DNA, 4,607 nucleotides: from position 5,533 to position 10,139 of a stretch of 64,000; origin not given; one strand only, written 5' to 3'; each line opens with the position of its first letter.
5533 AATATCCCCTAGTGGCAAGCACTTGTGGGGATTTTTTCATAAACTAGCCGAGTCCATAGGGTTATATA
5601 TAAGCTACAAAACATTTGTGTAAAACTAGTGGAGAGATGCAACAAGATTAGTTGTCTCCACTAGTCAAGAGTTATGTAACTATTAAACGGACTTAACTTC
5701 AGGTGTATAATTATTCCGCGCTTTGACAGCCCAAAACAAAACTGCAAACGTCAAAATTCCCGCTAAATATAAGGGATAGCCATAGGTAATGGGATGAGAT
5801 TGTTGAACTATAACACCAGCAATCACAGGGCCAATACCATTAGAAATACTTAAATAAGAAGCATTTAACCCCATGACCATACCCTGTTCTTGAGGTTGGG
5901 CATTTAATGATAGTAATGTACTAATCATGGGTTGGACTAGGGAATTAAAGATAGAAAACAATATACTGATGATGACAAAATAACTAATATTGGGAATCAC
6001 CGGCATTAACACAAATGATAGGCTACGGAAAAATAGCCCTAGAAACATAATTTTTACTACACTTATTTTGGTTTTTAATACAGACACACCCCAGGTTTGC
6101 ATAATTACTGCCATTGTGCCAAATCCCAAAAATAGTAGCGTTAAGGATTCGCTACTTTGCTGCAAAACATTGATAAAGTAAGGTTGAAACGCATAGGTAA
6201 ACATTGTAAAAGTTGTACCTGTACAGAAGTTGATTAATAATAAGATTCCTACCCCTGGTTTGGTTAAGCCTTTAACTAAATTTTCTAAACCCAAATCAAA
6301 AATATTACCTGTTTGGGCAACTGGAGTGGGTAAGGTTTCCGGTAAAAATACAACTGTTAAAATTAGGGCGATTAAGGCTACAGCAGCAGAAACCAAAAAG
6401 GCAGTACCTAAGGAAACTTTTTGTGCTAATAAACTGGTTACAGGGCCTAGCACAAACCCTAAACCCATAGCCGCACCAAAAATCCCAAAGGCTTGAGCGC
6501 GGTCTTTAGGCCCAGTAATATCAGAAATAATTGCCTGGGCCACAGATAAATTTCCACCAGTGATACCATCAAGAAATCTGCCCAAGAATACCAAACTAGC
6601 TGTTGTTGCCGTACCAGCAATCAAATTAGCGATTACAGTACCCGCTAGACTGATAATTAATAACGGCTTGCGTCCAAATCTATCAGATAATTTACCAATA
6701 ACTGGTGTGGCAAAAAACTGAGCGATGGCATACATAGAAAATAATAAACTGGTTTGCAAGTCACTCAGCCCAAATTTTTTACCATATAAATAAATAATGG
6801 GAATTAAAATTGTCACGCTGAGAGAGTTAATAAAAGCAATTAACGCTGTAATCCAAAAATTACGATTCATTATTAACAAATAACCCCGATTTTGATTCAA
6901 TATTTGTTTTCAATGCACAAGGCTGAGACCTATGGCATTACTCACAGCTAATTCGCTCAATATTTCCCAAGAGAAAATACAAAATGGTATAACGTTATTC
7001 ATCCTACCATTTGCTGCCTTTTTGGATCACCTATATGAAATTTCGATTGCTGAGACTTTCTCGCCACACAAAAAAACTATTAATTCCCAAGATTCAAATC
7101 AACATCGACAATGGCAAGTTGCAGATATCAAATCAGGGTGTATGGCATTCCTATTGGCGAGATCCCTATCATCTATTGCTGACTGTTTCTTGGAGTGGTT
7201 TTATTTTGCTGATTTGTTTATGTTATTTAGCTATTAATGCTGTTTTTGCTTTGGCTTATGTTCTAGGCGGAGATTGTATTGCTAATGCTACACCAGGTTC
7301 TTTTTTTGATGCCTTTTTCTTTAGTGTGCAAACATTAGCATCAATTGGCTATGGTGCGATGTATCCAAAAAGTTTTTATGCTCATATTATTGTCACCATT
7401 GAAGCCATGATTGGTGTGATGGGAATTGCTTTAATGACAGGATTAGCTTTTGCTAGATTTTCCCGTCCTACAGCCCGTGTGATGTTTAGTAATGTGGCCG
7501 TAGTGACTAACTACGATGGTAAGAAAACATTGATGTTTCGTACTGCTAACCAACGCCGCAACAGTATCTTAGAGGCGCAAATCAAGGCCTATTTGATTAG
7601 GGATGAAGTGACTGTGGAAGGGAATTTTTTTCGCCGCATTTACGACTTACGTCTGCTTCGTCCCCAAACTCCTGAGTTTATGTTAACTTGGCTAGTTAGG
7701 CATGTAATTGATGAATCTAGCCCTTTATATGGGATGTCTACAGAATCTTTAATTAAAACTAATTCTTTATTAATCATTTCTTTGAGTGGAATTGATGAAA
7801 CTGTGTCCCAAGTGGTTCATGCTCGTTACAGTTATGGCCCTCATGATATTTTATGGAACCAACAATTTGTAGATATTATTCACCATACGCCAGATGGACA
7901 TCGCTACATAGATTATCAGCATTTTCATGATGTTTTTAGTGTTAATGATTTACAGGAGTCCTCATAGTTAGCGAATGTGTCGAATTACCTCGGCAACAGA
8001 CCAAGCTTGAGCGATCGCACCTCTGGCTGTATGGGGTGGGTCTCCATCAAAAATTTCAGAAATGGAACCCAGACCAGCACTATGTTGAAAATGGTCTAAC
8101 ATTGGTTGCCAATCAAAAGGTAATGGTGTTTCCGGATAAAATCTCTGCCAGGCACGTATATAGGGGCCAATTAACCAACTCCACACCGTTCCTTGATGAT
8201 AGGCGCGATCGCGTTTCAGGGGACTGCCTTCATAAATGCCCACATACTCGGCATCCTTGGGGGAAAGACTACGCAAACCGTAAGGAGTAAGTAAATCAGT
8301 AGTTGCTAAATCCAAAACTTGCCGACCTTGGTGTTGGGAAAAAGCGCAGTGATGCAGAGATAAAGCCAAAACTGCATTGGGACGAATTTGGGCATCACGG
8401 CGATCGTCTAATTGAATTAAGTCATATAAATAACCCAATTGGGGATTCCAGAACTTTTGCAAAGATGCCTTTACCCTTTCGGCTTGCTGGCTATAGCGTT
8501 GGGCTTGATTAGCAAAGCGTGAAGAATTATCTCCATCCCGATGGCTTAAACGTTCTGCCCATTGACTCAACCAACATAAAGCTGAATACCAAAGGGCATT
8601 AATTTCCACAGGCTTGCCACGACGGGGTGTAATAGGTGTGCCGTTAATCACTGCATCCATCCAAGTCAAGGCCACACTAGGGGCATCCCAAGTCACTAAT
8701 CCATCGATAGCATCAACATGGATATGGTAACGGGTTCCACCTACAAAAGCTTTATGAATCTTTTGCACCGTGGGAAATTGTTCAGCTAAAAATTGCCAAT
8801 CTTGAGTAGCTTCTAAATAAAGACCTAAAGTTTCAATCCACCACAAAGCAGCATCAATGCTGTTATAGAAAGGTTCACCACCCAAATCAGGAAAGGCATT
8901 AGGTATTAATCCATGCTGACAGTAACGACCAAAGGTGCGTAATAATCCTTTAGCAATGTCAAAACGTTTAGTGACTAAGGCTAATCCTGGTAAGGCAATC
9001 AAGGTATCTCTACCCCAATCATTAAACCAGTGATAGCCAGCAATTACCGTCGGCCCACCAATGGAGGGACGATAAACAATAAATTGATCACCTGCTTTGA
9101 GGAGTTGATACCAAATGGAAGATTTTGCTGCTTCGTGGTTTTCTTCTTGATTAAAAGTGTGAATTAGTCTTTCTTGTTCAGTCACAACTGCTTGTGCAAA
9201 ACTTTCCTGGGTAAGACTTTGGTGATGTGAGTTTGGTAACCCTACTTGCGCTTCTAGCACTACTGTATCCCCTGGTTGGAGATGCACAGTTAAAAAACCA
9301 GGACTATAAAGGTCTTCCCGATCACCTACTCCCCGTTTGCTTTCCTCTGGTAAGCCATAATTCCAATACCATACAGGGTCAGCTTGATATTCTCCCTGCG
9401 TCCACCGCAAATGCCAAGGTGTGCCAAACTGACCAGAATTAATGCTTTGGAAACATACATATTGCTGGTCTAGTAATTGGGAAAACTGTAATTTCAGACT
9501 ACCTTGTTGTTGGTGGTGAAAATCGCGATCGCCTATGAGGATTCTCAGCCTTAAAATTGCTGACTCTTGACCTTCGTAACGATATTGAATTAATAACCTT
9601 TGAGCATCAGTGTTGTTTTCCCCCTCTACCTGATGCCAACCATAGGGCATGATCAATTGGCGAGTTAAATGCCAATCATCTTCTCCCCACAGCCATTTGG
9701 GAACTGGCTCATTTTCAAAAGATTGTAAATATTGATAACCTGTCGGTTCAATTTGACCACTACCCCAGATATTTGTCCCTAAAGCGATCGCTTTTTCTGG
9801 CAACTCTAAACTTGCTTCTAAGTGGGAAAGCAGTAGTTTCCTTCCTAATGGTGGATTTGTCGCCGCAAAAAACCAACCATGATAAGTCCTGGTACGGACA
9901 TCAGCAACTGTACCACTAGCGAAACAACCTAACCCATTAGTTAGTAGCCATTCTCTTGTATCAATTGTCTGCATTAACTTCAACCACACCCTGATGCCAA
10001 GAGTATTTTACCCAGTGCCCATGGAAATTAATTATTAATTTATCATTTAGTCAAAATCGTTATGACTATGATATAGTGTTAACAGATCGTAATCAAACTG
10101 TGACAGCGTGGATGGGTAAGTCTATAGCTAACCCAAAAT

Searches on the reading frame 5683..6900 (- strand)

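Call 75: search_protein_families(library=pfam, proteins=[window:5683-6900:-], max_evalue=0.00001)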
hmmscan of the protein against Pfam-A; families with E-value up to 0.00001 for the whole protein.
window:5683-6900:- (405 aa): 3 families
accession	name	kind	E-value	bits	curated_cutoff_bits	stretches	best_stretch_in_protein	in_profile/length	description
PF07690.21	MFS_1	-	8.9e-56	189.7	33.4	2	19-198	2-184/347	Major Facilitator Superfamily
PF12832.13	MFS_1_like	-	1.9e-15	57.2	25.2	2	9-169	208-372/373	MFS_1 like family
PF00083.30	Sugar_tr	-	7.4e-15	55.2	22.3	1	18-189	16-194/452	Sugar (and other) transporter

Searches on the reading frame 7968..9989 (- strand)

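Call 75: search_protein_families(library=pfam, proteins=[window:7968-9989:-], max_evalue=0.00001)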
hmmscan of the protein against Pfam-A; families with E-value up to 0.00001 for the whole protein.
window:7968-9989:- (673 aa): 2 families
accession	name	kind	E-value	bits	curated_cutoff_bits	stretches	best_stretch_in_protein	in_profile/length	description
PF06202.20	GDE_C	-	2.2e-139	464.9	21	1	299-670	2-367/367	Amylo-alpha-1,6-glucosidase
PF12439.13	GDE_N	-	1.3e-65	221.5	27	1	12-243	1-218/219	Glycogen debranching enzyme N terminal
